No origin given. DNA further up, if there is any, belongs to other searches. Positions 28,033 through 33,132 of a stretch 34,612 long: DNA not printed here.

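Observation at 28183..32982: Giant inside-to-outside protein: cNMP sensor, rhodanese, ~780-aa coiled coil, TM helix, periplasmic FGE-like domain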

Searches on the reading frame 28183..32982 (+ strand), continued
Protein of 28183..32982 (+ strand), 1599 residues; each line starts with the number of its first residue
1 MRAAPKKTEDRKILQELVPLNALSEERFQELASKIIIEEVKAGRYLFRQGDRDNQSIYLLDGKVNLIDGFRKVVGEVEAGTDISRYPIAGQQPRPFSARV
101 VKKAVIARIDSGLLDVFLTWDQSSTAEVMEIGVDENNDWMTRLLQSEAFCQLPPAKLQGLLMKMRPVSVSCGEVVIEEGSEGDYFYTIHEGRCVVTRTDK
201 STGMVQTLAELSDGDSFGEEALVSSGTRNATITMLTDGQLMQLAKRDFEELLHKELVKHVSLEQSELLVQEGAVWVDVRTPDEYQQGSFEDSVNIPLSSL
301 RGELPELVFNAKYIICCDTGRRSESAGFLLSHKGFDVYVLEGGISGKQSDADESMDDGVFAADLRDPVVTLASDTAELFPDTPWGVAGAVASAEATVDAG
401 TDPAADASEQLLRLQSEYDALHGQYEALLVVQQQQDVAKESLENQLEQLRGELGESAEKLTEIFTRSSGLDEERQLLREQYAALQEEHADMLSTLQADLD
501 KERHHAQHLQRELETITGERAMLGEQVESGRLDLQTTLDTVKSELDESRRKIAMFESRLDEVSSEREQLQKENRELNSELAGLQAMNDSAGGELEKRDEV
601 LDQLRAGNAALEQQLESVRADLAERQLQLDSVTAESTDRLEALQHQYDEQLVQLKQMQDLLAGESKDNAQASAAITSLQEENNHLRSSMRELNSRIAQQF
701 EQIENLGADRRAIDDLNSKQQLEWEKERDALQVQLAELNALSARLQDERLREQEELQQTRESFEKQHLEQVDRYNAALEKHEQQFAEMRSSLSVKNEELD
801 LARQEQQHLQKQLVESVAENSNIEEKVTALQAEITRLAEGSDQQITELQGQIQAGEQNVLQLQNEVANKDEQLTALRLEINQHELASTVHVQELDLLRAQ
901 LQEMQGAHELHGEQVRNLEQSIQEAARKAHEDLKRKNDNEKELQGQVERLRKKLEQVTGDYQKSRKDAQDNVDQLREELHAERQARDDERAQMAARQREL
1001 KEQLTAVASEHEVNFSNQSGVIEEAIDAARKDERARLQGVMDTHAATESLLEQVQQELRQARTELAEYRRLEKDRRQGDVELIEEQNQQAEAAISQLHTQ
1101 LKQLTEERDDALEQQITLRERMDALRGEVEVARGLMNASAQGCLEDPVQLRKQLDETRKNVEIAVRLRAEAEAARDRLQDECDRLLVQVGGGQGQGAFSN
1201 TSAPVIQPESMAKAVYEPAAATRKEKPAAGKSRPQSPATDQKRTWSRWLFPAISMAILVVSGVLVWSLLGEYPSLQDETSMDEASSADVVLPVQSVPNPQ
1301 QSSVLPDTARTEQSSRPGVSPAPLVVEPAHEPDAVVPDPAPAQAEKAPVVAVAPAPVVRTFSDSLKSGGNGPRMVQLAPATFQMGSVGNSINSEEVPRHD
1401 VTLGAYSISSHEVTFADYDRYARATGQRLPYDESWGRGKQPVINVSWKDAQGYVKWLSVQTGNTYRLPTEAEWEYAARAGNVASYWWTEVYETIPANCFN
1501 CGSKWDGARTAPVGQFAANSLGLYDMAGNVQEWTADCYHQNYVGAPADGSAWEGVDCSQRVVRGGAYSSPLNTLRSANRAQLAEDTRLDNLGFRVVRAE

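Call 13: find_related_loci(query=A1, collection=genome_contigs, flank=8000)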
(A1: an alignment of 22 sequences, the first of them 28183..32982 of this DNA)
Query A1 (1599 aa) in genome_contigs; peptide patterns used: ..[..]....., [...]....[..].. (x = any residue, [..] = any of these).
238 stretches matched a pattern; 66 encode a relative of the query (tblastn E <= 1e-3); 63 distinct loci.
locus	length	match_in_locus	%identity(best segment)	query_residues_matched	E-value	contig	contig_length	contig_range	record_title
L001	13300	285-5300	46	1-1597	0e+0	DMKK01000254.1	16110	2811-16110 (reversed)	MAG TPA_asm: Gammaproteobacteria bacterium isolate UBA9214 contig_35605, whole genome shotgun sequence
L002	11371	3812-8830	46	1-1598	0e+0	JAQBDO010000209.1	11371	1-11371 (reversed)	MAG: Gammaproteobacteria bacterium isolate MAG_413_bin-07 413_bin-07_ctg-209, whole genome shotgun sequence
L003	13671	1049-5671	45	1-1599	0e+0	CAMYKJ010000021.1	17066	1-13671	MAG: uncultured Ectothiorhodospiraceae bacterium isolate FCS_Gamma_054 genome assembly, contig: scaffold_4499, whole gen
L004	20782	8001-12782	44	3-1599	0e+0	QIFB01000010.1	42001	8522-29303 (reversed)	MAG: Gammaproteobacteria bacterium isolate SZUA-186 Ga0063294_10000262, whole genome shotgun sequence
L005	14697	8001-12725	60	1-1599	0e+0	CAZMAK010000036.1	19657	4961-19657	MAG TPA_asm: uncultured Ectothiorhodospiraceae bacterium isolate SRP214966_co3_30 genome assembly, contig: NODE_3738_len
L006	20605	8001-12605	55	1-1597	0e+0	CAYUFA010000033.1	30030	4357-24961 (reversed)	MAG TPA_asm: uncultured Ectothiorhodospiraceae bacterium isolate SRP214966_co3_135 genome assembly, contig: NODE_1693_le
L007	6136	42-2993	53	623-1597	0e+0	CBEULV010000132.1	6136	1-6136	MAG TPA_asm: uncultured Gammaproteobacteria bacterium isolate SRR13515399_binner23_Refined_8 genome assembly, contig: ER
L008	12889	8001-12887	41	1-1586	0e+0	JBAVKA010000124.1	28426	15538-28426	MAG: Gammaproteobacteria bacterium isolate MFD05464_ilm_asm_bin16 k127_46985, whole genome shotgun sequence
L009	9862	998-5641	44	1-1599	0e+0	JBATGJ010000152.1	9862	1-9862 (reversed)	MAG: Gammaproteobacteria bacterium isolate MFD10350_ilm_asm_bin17 k127_332334, whole genome shotgun sequence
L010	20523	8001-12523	42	1-1593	0e+0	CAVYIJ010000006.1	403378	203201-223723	MAG: uncultured Halobacteria archaeon isolate MFD03551.bin.2.20 genome assembly, contig: contig_20975, whole genome shot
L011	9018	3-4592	45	20-1598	0e+0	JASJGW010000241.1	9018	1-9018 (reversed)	MAG: Gammaproteobacteria bacterium isolate ChS5.bin.15 ChesSed_k141_2150504, whole genome shotgun sequence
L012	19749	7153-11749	47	1-1597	0e+0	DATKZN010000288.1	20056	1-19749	MAG TPA_asm: Gammaproteobacteria bacterium isolate SMAG_U14246 k141_3244491, whole genome shotgun sequence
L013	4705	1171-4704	41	1-1167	0e+0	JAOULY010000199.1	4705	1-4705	MAG: Gammaproteobacteria bacterium isolate 8_1_July_SF_Bin11 8_1_July_SF_Bin11_scaffold_10801_c1, whole genome shotgun s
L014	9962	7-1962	60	946-1597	0e+0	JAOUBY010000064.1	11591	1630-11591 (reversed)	MAG: Gammaproteobacteria bacterium isolate 24_May_SF_Bin18 24_May_SF_Bin18_scaffold_471_c1, whole genome shotgun sequenc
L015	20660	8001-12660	49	1-1597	0e+0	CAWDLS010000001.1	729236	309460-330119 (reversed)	MAG: uncultured Gammaproteobacteria bacterium isolate MFD04944.bin.1.85 genome assembly, contig: contig_18039, whole gen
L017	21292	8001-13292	41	1-1597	0e+0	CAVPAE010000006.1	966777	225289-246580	MAG: uncultured Gammaproteobacteria bacterium isolate MFD09964.bin.1.155 genome assembly, contig: contig_2354, whole gen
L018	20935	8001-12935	34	3-1597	0e+0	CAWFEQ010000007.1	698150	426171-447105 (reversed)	MAG: uncultured Gammaproteobacteria bacterium isolate MFD05684.bin.1.219 genome assembly, contig: contig_1600, whole gen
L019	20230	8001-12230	44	1-1597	0e+0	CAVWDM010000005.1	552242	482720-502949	MAG: uncultured Gammaproteobacteria bacterium isolate MFD03804.bin.1.259 genome assembly, contig: contig_19202, whole ge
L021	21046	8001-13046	33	3-1597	0e+0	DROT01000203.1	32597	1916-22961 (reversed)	MAG TPA_asm: Gammaproteobacteria bacterium isolate HyVt-541 HyVt-541_k145_668406, whole genome shotgun sequence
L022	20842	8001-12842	46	1-1597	0e+0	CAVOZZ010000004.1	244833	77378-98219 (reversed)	MAG: uncultured Gammaproteobacteria bacterium isolate MFD09779.bin.2.146 genome assembly, contig: contig_16372, whole ge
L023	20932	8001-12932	33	3-1597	0e+0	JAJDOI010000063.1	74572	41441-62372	MAG: Thiogranum sp. isolate MASpbin.12 k141_1105051, whole genome shotgun sequence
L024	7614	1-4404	41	303-1597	0e+0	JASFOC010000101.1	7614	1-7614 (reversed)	MAG: Gammaproteobacteria bacterium isolate D0819M02metaG_Bin_277 D0819M02metaG_FD_scaffold_4284_c1, whole genome shotgun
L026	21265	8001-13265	40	1-1597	0e+0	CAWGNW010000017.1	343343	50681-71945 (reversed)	MAG: uncultured Gammaproteobacteria bacterium isolate MFD05684.bin.2.185 genome assembly, contig: contig_8505, whole gen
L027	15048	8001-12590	41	1-1597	0e+0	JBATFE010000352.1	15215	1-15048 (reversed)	MAG: Gammaproteobacteria bacterium isolate MFD10337_ilm_asm_bin18 k127_140421, whole genome shotgun sequence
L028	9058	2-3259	44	312-1597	0e+0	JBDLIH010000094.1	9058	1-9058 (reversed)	MAG: Pseudomonadota bacterium isolate MAG020 MAG020_94, whole genome shotgun sequence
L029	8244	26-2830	43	674-1597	0e+0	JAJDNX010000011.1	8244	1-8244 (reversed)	MAG: Gammaproteobacteria bacterium isolate ALSabin.191 k141_5396650, whole genome shotgun sequence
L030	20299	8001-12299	44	1-1597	0e+0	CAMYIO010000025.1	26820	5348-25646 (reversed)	MAG: uncultured Ectothiorhodospiraceae bacterium isolate FCS_Gamma_055 genome assembly, contig: scaffold_748, whole geno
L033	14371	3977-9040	42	4-1597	0e+0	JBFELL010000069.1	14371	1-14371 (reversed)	MAG: Gammaproteobacteria bacterium isolate Mix_mud02.2020.12.48 k141_146067_length_14371_cov_10.0430, whole genome shotg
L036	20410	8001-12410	38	3-1597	2e-171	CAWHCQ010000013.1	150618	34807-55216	MAG: uncultured Gammaproteobacteria bacterium isolate MFD03551.bin.2.59 genome assembly, contig: contig_21731, whole gen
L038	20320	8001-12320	44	1-1597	0e+0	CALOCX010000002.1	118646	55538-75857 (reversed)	MAG: uncultured Gammaproteobacteria bacterium isolate LOGT_bin.0252 genome assembly, contig: contig_44829, whole genome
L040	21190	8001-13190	38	14-1597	0e+0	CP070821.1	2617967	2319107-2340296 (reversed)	MAG: Gammaproteobacteria bacterium isolate bin114 chromosome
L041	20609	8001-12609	46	1-1597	9e-157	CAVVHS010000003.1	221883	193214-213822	MAG: uncultured Gammaproteobacteria bacterium isolate MFD02832.bin.1.93 genome assembly, contig: contig_12730, whole gen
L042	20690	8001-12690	50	1-1597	0e+0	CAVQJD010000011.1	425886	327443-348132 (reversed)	MAG: uncultured Gammaproteobacteria bacterium isolate MFD09779.bin.2.64 genome assembly, contig: contig_49144, whole gen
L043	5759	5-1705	49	1064-1597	3e-153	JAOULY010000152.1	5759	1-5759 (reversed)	MAG: Gammaproteobacteria bacterium isolate 8_1_July_SF_Bin11 8_1_July_SF_Bin11_scaffold_7611_c1, whole genome shotgun se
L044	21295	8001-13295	39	1-1597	1e-160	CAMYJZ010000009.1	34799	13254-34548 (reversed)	MAG: uncultured Ectothiorhodospiraceae bacterium isolate ES_M_Gamma_051 genome assembly, contig: scaffold_779, whole gen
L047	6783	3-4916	32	16-1597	3e-124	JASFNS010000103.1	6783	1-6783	MAG: Thiogranum sp. isolate D0819M02metaG_Bin_1_Cleaned_1 D0819M02metaG_FD_scaffold_5428_c1, whole genome shotgun sequen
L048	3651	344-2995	70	676-1597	3e-114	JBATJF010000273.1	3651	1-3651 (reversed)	MAG: Gammaproteobacteria bacterium isolate MFD10246_ilm_asm_bin8 k127_84454, whole genome shotgun sequence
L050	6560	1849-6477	35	3-1597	5e-105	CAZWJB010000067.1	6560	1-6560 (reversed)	MAG TPA_asm: uncultured Thiohalobacter sp. isolate binchicken_co132_75 genome assembly, contig: NODE_6354_length_6560_co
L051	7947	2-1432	45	1163-1597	1e-100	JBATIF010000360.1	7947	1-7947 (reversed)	MAG: Gammaproteobacteria bacterium isolate MFD10279_ilm_asm_bin30 k127_180213, whole genome shotgun sequence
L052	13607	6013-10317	33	3-1597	1e-112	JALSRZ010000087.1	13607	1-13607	MAG: Thiohalobacter sp. isolate 356-308_metabat2_scaf2bin.017 356-308_scaffold_2798_c1, whole genome shotgun sequence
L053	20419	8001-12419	34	1-1597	8e-118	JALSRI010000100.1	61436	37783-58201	MAG: Thiohalobacter sp. isolate 356-308_metabat1_scaf2bin.060 356-308_scaffold_234_c1, whole genome shotgun sequence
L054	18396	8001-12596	38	3-1597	3e-111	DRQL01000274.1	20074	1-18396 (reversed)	MAG TPA_asm: Gammaproteobacteria bacterium isolate HyVt-581 HyVt-581_k145_74194, whole genome shotgun sequence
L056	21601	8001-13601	30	1-1597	3e-84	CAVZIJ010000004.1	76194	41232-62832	MAG: uncultured Gammaproteobacteria bacterium isolate MFD02416.bin.1.10 genome assembly, contig: contig_54751, whole gen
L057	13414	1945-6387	34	19-1597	0e+0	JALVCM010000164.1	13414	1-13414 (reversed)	MAG: Thiohalobacter sp. isolate 134-614_metabat1_scaf2bin.038 134-614_scaffold_2230_c1, whole genome shotgun sequence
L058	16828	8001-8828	47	1328-1597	3e-77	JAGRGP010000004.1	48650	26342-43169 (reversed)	MAG: Gammaproteobacteria bacterium isolate HKST-UBA178 2014-04-01_1_(paired)_contig_10468, whole genome shotgun sequence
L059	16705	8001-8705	55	1363-1597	2e-75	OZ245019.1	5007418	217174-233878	MAG: Sedimenticolaceae bacterium isolate 589e57f1-2ac3-4055-bd81-a33b47c3c60b genome assembly, chromosome: 1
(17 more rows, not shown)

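Call 17: search_protein_families(library=pfam, proteins=[L059:6696-8717:+, L059:4815-6392:-, L059:9384-10049:+, L059:3330-3872:+], max_evalue=0.01)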
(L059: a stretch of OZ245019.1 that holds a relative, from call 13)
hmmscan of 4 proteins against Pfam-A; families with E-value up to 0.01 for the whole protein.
L059:6696-8717:+ (673 aa): 4 families
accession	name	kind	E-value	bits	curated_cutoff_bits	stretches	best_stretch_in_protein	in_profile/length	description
PF03781.23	FGE-sulfatase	-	1.1e-51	176.4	23.3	1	445-670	3-255/255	Sulfatase-modifying factor enzyme 1-like domain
PF02050.21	FliJ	-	0.0005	20.7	28.4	1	139-211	2-77/123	Flagellar FliJ protein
PF03954.19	Lectin_N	-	0.006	16.9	28.3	1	112-163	59-110/140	Hepatic lectin, N-terminal domain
PF25481.1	Nucleoprot-TPR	-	0.0076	16.7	27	1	113-167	25-79/80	Nucleoprotein TPR-like domain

L059:4815-6392:- (525 aa): 1 family
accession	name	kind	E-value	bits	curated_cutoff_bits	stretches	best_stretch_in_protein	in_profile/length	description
PF01019.26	G_glu_transpept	-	8.1e-87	292.6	27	1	27-520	2-512/512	Gamma-glutamyltranspeptidase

L059:9384-10049:+ (221 aa): 1 family
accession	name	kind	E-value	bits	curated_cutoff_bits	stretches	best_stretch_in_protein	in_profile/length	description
PF01891.21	CbiM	-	6.1e-10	39.7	23.1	1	5-207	4-204/205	Cobalt uptake substrate-specific transmembrane region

L059:3330-3872:+ (180 aa): 3 families
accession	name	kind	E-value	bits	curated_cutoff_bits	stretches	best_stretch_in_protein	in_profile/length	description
PF13975.11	gag-asp_proteas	-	1.1e-26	93.7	28.2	1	78-165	3-92/92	gag-polyprotein putative aspartyl protease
PF13650.11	Asp_protease_2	-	5.4e-24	85.2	24.3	1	78-162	3-90/90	Aspartyl protease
PF00077.25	RVP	-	0.0002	22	20.7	1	79-168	10-98/101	Retroviral aspartyl protease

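Call 29: search_protein_families(library=pfam, proteins=[L017:13394-14275:+, L040:13264-14154:+, L040:15394-16209:+, L040:16206-17000:+, L017:15473-16327:+, L017:16324-17118:+], max_evalue=0.001)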
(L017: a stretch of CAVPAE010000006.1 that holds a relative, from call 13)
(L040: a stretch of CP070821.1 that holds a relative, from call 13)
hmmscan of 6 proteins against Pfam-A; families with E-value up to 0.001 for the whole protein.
L017:13394-14275:+ (293 aa): 1 family
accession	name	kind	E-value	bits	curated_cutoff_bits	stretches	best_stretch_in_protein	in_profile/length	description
PF00294.29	PfkB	-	1.8e-28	100.2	25.8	1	1-283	1-294/302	pfkB family carbohydrate kinase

L040:13264-14154:+ (296 aa): 1 family
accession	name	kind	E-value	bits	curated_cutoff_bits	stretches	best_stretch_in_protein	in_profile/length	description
PF00294.29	PfkB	-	6.4e-30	104.9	25.8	1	2-285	2-296/302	pfkB family carbohydrate kinase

L040:15394-16209:+ (271 aa): 4 families
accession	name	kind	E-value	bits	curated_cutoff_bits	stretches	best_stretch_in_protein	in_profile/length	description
PF00005.33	ABC_tran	-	4.6e-33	115.2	25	1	41-182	2-137/137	ABC transporter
PF13304.12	AAA_21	-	1e-10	42.6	27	1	150-217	234-303/304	AAA domain, putative AbiEii toxin, Type IV TA system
PF13401.12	AAA_22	-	0.00016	22.5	27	1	50-209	5-120/130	AAA domain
PF13555.12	AAA_29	-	0.00065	19.8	27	0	42-78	14-50/61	P-loop containing region of AAA domain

L040:16206-17000:+ (264 aa): 2 families
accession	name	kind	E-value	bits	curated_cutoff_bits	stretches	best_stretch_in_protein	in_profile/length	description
PF01061.29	ABC2_membrane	-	7.1e-11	42.5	26.9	1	23-219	15-211/211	ABC-2 type transporter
PF12698.13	ABC2_membrane_3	-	1.2e-07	31.6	31.6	1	70-247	173-342/347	ABC-2 family transporter protein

L017:15473-16327:+ (284 aa): 2 families
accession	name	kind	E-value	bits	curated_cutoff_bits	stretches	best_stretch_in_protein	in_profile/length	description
PF00005.33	ABC_tran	-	2.5e-29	103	25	1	54-195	2-137/137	ABC transporter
PF13304.12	AAA_21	-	2.7e-11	44.5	27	1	159-230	230-303/304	AAA domain, putative AbiEii toxin, Type IV TA system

L017:16324-17118:+ (264 aa): 2 families
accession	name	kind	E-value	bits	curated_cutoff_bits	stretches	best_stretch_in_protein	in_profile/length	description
PF01061.29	ABC2_membrane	-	5e-10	39.7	26.9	1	22-219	14-211/211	ABC-2 type transporter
PF12698.13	ABC2_membrane_3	-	2.4e-08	33.9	31.6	1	76-249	179-344/347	ABC-2 family transporter protein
